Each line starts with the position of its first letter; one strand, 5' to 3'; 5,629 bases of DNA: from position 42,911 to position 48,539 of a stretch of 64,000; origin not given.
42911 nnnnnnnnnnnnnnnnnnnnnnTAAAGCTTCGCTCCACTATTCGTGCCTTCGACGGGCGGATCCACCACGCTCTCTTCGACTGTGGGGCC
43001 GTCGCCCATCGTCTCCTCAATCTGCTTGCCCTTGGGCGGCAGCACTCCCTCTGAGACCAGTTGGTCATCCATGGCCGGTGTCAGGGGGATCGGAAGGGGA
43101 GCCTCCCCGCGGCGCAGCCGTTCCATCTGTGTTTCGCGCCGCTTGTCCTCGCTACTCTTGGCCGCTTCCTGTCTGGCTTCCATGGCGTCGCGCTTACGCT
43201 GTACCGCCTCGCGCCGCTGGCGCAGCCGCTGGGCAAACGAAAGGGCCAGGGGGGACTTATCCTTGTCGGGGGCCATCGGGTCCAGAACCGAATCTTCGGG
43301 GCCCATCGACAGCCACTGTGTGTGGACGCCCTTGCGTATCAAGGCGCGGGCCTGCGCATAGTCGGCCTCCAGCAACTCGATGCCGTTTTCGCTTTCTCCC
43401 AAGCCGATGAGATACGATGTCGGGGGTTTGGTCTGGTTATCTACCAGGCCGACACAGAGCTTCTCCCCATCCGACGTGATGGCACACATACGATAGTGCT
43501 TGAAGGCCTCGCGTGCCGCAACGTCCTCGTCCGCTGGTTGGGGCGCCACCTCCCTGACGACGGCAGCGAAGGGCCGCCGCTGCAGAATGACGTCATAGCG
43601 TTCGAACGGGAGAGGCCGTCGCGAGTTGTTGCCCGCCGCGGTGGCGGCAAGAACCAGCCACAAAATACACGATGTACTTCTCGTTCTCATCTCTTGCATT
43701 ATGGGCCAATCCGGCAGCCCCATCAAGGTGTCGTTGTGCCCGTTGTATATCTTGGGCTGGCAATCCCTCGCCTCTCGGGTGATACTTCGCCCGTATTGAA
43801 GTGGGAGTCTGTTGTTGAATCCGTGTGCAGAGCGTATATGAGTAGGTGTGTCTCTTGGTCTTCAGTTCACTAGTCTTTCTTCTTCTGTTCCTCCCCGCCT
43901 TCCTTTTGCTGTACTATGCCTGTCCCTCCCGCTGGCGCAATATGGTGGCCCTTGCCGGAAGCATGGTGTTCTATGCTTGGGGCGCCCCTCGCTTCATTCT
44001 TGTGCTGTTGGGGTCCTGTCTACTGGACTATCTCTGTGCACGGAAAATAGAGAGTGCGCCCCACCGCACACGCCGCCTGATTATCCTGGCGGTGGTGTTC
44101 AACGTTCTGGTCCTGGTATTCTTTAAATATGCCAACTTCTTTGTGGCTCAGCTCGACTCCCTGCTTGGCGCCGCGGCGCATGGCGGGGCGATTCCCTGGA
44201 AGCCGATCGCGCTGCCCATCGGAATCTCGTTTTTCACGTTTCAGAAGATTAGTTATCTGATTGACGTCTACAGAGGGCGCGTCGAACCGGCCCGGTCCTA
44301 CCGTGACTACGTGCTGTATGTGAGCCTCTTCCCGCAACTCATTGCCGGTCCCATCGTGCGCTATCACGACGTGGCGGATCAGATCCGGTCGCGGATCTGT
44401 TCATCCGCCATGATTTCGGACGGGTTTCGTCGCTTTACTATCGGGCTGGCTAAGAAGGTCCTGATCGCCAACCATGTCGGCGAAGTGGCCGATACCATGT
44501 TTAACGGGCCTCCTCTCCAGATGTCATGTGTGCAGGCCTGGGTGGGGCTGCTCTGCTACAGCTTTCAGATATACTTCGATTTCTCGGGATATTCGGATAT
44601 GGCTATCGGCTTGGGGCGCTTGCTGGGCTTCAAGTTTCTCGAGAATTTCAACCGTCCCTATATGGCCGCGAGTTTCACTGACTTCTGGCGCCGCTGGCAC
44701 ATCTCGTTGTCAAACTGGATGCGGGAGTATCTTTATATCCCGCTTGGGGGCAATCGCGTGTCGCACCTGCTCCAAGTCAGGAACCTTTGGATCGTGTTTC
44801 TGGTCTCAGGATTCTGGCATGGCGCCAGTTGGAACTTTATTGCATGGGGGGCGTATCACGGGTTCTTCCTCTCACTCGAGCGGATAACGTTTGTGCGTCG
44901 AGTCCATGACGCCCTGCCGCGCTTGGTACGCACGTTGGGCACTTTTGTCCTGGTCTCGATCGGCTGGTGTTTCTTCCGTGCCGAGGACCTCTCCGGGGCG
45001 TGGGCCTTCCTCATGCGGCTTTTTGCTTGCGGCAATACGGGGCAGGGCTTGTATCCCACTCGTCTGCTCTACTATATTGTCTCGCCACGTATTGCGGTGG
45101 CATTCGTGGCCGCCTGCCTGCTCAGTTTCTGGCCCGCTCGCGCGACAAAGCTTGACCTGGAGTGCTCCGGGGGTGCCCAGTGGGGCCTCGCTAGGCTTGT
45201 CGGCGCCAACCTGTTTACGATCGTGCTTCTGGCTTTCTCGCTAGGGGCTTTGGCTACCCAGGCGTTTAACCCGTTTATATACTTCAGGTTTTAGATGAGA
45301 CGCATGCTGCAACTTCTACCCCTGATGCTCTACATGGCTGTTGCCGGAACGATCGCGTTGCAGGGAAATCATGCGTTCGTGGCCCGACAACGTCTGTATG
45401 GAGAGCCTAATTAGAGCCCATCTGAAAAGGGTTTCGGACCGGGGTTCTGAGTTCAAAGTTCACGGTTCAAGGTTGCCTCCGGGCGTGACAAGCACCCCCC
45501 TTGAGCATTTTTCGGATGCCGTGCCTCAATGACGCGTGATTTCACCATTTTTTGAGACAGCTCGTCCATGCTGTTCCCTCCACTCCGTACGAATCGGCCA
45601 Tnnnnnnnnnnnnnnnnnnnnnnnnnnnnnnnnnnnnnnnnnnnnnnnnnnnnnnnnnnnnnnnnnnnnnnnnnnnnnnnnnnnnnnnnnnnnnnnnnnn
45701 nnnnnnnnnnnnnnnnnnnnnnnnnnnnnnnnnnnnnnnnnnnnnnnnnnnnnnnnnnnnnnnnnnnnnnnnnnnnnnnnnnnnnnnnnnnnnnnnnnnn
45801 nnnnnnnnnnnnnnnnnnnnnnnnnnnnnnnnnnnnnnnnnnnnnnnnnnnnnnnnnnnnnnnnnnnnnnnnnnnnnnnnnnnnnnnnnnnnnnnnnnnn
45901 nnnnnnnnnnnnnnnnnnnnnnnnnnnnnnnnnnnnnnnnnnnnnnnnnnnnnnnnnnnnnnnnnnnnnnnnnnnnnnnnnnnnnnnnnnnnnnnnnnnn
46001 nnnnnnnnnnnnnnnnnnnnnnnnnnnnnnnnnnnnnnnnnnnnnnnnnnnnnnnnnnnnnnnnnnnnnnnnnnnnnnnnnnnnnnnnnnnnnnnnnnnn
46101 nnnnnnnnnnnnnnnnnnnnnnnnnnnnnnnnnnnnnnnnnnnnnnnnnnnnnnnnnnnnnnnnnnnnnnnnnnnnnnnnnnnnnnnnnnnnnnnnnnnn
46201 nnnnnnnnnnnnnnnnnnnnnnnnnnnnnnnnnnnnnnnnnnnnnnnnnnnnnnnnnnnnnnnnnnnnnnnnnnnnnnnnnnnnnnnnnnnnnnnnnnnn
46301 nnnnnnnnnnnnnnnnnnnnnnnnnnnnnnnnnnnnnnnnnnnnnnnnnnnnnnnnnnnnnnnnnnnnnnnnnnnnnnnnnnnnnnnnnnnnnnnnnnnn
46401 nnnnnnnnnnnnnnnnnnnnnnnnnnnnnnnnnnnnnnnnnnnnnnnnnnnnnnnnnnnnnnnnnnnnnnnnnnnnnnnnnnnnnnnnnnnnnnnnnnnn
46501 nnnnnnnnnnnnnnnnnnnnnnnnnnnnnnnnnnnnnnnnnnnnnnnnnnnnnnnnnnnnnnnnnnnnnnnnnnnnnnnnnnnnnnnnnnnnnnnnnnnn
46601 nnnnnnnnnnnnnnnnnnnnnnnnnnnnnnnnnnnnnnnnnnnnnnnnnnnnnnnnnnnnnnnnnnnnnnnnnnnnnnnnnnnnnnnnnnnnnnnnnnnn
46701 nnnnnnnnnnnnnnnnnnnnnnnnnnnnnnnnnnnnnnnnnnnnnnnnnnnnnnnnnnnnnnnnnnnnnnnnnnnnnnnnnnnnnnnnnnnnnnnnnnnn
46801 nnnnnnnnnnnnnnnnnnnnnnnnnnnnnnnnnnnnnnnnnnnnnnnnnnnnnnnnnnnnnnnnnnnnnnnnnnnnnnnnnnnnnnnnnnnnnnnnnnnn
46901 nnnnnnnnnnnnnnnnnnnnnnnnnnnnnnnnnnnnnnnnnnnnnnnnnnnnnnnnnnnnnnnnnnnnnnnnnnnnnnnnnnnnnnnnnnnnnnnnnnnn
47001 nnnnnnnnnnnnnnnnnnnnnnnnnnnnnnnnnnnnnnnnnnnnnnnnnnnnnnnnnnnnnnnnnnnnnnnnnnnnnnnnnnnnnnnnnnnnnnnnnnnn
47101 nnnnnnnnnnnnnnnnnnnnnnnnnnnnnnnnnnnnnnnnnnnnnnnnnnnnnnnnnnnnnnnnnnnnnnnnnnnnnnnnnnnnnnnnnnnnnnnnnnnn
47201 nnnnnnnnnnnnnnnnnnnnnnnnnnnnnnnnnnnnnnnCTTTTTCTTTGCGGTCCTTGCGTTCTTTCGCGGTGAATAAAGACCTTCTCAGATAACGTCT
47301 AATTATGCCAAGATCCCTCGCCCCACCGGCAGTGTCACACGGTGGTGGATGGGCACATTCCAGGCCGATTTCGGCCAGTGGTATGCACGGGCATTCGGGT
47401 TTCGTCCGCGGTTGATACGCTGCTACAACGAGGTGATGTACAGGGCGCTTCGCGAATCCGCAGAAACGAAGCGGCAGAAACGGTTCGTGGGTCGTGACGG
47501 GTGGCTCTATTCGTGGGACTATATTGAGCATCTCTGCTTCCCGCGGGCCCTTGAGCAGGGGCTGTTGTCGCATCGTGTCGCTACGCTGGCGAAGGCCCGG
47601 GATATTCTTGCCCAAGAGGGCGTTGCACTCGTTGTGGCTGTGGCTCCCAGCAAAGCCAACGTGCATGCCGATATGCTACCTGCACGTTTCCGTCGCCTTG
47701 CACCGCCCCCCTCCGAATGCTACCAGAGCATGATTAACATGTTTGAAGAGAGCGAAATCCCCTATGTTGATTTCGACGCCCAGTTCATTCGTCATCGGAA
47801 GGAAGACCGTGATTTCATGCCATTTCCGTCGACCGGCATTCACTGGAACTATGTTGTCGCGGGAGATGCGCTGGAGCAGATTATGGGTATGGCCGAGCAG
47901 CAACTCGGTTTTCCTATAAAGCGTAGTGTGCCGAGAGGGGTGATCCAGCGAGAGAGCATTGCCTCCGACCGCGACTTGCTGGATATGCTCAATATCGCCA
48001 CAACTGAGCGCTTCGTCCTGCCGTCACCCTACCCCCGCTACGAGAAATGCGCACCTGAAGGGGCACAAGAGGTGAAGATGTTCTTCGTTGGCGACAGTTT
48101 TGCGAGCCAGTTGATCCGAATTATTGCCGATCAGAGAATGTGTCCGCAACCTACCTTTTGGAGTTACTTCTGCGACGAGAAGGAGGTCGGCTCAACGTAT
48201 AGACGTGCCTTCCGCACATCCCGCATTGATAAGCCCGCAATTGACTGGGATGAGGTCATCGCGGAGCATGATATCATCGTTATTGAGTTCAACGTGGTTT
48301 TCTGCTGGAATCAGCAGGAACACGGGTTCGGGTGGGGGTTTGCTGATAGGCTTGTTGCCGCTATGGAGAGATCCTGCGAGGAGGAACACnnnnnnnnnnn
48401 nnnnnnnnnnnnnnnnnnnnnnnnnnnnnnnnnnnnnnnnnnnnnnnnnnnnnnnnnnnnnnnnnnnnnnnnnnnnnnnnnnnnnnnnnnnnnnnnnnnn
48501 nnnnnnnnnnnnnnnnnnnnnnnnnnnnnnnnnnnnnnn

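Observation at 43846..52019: Tandem duplication of an MBOAT + SGNH-like partner cassette with an FkbM methyltransferase between the copies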

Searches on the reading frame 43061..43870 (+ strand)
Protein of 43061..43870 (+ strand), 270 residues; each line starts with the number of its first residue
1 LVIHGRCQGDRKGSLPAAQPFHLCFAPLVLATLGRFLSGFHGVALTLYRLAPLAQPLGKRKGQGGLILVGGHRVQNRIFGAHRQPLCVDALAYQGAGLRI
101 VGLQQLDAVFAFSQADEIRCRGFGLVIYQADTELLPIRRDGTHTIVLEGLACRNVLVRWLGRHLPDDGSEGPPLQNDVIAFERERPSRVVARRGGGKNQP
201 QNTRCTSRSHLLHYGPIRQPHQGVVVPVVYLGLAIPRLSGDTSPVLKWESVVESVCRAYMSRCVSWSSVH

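Call 18: search_protein_families(library=pfam, proteins=[window:43061-43870:+], max_evalue=0.001)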
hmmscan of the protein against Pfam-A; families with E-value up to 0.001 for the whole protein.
window:43061-43870:+ (270 aa): 0 families

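Call 19: search_protein_families(library=ncbifam, proteins=[window:43061-43870:+], max_evalue=0.001)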
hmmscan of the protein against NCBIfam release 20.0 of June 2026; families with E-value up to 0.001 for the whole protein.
window:43061-43870:+ (270 aa): 0 families

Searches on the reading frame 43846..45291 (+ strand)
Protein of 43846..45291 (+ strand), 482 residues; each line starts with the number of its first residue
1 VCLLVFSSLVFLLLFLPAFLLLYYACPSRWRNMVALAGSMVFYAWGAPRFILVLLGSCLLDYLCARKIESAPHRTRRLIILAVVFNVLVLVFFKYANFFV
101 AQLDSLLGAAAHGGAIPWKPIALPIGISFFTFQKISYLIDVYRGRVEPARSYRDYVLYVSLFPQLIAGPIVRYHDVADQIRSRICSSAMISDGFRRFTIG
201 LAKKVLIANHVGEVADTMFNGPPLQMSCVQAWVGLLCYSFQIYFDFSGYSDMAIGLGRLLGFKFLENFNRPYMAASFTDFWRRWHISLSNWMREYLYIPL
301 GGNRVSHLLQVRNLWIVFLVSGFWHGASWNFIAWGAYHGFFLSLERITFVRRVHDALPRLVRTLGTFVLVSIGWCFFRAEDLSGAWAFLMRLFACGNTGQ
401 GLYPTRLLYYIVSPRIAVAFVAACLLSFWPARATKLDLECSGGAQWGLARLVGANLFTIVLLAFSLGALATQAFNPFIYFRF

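Call 12: search_protein_families(library=pfam, proteins=[window:43846-45291:+], max_evalue=0.01)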
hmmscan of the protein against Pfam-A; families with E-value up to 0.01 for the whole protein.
window:43846-45291:+ (482 aa): 1 family
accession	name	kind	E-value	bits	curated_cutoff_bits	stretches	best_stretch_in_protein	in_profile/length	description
PF03062.24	MBOAT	-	2e-33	116.5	27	1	152-351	81-300/337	MBOAT, membrane-bound O-acyltransferase family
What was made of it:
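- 43855..45294 (+): MBOAT copy 1 (479 aa from TTG 43855; an in-frame GTG at 43846 is the first possible start). AlgI/PatA-type, ends in ............ PF03062 116.5 bits (call 12).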

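Call 19: search_protein_families(library=ncbifam, proteins=[window:43846-45291:+], max_evalue=0.001)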
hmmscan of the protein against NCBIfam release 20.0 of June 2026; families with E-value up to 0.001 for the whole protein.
window:43846-45291:+ (482 aa): 1 family
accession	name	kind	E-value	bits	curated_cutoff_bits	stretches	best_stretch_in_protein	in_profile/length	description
TIGR04091.1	LTA_dltB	equivalog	1.9e-47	162.3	375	1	10-346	11-339/380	D-alanyl-lipoteichoic acid biosynthesis protein DltB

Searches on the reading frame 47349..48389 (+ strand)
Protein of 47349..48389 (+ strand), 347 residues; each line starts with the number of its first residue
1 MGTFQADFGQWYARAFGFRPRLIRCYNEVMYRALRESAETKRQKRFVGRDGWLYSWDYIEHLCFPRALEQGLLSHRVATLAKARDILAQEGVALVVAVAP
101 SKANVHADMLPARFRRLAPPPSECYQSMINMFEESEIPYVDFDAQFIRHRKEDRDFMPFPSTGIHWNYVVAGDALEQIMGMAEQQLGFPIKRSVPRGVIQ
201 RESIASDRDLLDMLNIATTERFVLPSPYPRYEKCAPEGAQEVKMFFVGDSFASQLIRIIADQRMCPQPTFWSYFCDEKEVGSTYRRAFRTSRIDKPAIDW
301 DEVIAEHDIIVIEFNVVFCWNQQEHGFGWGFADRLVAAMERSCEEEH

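Call 12: search_protein_families(library=pfam, proteins=[window:47349-48389:+], max_evalue=0.01)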
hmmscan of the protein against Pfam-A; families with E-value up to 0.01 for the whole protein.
window:47349-48389:+ (347 aa): 1 family
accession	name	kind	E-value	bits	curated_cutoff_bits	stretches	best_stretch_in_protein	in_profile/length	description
PF16822.11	ALGX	-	6.8e-16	59.2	26.5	1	47-236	3-186/268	SGNH hydrolase-like domain, acetyltransferase AlgX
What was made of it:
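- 47306..48392 (+): 3' part of partner 1, the AlgJ/AlgX-like SGNH-like domain. It is in frame with the 5' fragment once the IS and one repeat are removed, giving 401 aa. As annotated it is a 347-aa ORF from the ATG at 47349 and lacks the membrane anchor. PF16822 59.2 bits (call 12).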

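Call 19: search_protein_families(library=ncbifam, proteins=[window:47349-48389:+], max_evalue=0.001)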
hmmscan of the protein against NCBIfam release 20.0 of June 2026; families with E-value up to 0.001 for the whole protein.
window:47349-48389:+ (347 aa): 0 families

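Call 71: list_cluster_members(proteins=[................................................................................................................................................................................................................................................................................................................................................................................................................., window:47349-48389:+, window:45602-47194:-])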
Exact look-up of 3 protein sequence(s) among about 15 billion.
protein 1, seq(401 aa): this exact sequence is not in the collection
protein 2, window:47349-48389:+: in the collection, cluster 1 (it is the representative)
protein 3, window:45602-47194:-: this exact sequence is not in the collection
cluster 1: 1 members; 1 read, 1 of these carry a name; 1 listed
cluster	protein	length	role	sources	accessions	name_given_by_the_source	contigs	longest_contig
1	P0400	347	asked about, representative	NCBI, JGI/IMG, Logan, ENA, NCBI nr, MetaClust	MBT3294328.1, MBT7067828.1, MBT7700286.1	MAG: hypothetical protein HN919_16130 [Verrucomicrobia bacterium] | hypothetical protein | hypothetical protein [Verrucomicrobiota bacterium]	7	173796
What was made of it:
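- The intact 401-aa form is absent from the 15-billion-protein collection (call 71).
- Tried and rejected: The exact 401-aa sequence is not in the collection (call 71). My first look-up used wrong coordinates (call 71).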
